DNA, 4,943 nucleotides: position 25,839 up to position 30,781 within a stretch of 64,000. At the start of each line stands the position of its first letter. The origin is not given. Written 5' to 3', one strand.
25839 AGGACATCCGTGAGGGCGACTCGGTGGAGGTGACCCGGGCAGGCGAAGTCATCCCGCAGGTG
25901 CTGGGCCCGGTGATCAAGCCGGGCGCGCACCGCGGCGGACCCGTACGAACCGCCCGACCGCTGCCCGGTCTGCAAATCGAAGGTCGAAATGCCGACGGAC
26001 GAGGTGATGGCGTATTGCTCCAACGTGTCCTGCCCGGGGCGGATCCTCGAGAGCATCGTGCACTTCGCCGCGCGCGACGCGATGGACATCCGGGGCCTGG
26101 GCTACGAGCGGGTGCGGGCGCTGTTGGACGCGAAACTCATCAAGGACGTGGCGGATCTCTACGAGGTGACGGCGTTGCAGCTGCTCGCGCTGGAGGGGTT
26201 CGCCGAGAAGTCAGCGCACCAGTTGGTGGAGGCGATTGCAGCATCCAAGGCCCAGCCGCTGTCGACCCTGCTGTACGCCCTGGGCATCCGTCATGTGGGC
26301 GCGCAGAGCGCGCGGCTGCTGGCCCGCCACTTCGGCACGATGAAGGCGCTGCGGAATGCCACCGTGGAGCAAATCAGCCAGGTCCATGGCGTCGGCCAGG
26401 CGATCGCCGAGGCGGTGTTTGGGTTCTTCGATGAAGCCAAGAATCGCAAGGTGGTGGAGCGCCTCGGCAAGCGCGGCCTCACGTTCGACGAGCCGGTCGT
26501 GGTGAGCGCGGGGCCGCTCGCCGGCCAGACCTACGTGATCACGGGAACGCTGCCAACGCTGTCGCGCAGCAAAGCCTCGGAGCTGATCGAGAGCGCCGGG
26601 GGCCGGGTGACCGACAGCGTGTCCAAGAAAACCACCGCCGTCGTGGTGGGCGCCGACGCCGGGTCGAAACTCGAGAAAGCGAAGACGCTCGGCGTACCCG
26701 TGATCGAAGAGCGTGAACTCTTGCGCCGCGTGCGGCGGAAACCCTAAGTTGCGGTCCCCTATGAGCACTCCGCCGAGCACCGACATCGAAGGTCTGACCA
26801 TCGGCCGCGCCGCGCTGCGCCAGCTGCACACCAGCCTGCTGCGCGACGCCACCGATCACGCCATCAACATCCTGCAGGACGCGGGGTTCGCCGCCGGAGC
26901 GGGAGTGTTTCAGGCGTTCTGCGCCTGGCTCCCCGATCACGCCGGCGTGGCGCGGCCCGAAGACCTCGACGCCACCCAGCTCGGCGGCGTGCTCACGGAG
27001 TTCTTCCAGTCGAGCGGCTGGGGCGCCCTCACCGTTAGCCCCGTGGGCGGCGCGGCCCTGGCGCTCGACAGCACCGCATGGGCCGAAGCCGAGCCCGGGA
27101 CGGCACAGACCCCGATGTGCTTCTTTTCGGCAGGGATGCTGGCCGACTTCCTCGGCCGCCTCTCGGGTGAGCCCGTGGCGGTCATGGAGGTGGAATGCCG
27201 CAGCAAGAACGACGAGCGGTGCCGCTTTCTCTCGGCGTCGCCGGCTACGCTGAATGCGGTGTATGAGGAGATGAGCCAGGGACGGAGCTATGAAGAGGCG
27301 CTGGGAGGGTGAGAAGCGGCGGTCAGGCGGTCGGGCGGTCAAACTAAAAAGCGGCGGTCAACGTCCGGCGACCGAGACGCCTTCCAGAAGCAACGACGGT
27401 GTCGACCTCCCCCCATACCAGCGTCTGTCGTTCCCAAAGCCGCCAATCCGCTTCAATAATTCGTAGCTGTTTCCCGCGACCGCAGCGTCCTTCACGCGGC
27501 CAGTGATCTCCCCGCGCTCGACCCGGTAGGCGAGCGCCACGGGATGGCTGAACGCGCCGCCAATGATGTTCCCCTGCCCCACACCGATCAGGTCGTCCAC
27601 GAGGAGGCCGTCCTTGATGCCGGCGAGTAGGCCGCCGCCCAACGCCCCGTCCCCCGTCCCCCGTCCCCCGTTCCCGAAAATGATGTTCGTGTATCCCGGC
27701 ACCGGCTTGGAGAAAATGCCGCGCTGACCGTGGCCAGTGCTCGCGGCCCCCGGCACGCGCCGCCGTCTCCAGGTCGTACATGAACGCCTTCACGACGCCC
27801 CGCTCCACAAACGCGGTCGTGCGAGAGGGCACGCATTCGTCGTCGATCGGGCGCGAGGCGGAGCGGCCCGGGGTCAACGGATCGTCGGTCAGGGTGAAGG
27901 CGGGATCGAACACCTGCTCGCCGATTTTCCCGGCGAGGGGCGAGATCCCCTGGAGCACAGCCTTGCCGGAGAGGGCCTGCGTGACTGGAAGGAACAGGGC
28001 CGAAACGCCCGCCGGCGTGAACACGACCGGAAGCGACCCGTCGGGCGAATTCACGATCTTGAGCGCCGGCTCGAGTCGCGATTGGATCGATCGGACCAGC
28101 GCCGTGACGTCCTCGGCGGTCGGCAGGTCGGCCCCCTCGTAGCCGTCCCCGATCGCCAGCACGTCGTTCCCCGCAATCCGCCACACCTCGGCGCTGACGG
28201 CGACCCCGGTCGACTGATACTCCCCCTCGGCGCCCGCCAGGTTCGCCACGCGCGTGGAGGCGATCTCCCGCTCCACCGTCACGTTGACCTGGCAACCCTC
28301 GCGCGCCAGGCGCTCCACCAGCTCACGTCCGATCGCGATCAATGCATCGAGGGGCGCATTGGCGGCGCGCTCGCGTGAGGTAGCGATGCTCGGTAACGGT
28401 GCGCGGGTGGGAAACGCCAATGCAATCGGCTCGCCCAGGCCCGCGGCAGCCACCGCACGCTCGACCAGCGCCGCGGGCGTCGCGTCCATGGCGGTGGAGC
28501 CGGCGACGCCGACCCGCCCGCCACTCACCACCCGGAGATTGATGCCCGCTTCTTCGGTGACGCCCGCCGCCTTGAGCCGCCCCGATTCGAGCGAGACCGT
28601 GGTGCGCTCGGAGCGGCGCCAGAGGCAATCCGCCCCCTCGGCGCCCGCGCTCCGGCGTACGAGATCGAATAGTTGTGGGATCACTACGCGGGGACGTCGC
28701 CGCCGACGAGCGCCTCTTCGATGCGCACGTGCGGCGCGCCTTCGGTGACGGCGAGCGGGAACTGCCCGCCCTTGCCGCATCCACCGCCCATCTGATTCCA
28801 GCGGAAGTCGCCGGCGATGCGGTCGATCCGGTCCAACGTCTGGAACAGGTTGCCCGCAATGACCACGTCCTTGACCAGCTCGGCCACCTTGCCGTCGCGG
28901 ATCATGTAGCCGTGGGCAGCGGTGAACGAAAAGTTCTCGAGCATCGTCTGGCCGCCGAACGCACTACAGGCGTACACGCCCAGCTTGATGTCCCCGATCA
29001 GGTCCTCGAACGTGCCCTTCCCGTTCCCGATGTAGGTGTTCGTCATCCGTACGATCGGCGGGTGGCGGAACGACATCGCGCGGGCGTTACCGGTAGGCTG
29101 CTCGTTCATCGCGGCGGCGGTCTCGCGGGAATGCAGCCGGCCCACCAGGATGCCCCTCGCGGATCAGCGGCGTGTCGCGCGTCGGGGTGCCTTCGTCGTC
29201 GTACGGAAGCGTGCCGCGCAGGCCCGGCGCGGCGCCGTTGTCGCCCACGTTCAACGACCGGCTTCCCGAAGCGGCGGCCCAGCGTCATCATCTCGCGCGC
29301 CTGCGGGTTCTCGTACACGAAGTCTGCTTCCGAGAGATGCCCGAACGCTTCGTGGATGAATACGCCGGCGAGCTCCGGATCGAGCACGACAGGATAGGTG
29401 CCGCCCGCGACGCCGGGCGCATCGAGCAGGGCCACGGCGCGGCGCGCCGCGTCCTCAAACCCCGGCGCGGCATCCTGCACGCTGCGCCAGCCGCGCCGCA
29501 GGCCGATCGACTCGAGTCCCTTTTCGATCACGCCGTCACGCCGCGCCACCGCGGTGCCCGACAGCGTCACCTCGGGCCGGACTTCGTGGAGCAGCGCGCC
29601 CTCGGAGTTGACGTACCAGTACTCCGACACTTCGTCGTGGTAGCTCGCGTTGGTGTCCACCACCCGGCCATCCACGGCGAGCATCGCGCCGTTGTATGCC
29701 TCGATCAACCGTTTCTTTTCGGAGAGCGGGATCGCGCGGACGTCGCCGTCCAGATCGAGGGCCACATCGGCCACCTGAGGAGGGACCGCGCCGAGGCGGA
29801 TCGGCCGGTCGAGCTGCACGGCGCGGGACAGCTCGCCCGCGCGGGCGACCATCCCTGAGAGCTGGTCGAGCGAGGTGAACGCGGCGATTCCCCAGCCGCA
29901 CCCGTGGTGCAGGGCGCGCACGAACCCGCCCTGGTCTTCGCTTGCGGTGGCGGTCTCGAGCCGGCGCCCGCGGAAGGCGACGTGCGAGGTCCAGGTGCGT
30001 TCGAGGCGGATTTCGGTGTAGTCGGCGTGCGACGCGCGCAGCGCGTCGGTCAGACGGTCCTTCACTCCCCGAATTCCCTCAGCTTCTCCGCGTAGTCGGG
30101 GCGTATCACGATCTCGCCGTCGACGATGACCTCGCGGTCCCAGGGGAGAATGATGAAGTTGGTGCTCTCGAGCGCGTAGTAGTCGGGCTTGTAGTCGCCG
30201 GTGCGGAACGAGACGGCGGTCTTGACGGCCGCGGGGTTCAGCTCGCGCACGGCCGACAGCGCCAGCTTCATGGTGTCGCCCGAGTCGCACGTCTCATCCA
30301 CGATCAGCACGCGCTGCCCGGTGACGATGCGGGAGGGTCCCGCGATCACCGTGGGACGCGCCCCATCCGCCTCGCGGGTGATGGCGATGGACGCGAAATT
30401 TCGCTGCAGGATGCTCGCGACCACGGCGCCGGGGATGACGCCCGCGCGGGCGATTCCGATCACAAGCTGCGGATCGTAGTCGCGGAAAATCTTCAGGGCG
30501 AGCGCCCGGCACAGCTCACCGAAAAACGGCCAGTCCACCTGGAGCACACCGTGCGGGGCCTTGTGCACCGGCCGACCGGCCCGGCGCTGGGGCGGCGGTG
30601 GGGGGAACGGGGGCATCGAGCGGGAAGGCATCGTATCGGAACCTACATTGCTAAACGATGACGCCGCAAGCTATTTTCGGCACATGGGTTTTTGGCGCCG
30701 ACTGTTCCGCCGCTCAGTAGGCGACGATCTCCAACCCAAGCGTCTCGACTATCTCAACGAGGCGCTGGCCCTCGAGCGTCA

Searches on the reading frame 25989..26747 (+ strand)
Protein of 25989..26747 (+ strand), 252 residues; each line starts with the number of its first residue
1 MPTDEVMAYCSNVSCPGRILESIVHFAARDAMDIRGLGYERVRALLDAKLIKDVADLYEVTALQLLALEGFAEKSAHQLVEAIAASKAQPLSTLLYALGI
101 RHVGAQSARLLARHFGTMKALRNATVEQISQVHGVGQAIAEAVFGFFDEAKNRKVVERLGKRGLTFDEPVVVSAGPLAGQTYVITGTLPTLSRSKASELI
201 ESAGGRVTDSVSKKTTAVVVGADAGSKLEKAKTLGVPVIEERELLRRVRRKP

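Call 75: search_protein_families(library=pfam, proteins=[window:25989-26747:+], max_evalue=0.00001)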
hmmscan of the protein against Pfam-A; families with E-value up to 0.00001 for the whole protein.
window:25989-26747:+ (252 aa): 4 families
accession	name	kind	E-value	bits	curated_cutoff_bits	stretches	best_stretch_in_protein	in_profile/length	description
PF12826.13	HHH_2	-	1.4e-24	86.4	27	1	94-156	2-64/64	Helix-hairpin-helix motif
PF14520.12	HHH_5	-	9.1e-17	61.7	27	2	30-83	3-55/57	Helix-hairpin-helix domain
PF00533.33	BRCT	-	9.2e-14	51.9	21.3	1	176-245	5-75/78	BRCA1 C Terminus (BRCT) domain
PF12738.14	PTCB-BRCT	-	6.8e-08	32.8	22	1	192-239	12-59/63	twin BRCT domain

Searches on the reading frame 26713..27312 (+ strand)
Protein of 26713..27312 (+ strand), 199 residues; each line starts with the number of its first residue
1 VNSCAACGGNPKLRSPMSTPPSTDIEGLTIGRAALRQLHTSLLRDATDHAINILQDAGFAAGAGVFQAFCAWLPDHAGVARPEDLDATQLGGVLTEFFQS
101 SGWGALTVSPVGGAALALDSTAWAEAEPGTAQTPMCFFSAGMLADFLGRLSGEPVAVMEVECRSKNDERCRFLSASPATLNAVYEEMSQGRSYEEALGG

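Call 76: search_protein_families(library=pfam, proteins=[window:26713-27312:+], max_evalue=0.00001)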
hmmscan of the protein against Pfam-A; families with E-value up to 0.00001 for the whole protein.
window:26713-27312:+ (199 aa): 1 family
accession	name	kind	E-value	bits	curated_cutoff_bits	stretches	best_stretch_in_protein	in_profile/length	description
PF02830.23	V4R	-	4.2e-12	46.4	31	1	127-172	13-58/62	V4R domain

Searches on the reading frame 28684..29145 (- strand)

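Call 76: search_protein_families(library=pfam, proteins=[window:28684-29145:-], max_evalue=0.00001)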
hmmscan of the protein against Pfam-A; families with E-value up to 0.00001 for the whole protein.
window:28684-29145:- (153 aa): 1 family
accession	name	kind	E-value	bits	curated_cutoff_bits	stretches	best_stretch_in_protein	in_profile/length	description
PF19289.4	PmbA_TldD_3rd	-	2.6e-32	112.2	22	1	3-149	88-220/220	PmbA/TldA metallopeptidase C-terminal domain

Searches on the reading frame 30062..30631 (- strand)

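Call 76: search_protein_families(library=pfam, proteins=[window:30062-30631:-], max_evalue=0.00001)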
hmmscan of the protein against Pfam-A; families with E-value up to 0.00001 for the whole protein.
window:30062-30631:- (189 aa): 1 family
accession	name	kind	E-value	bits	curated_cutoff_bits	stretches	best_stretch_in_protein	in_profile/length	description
PF00156.33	Pribosyltran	-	6.6e-19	68.2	26.3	1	33-156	7-138/158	Phosphoribosyl transferase domain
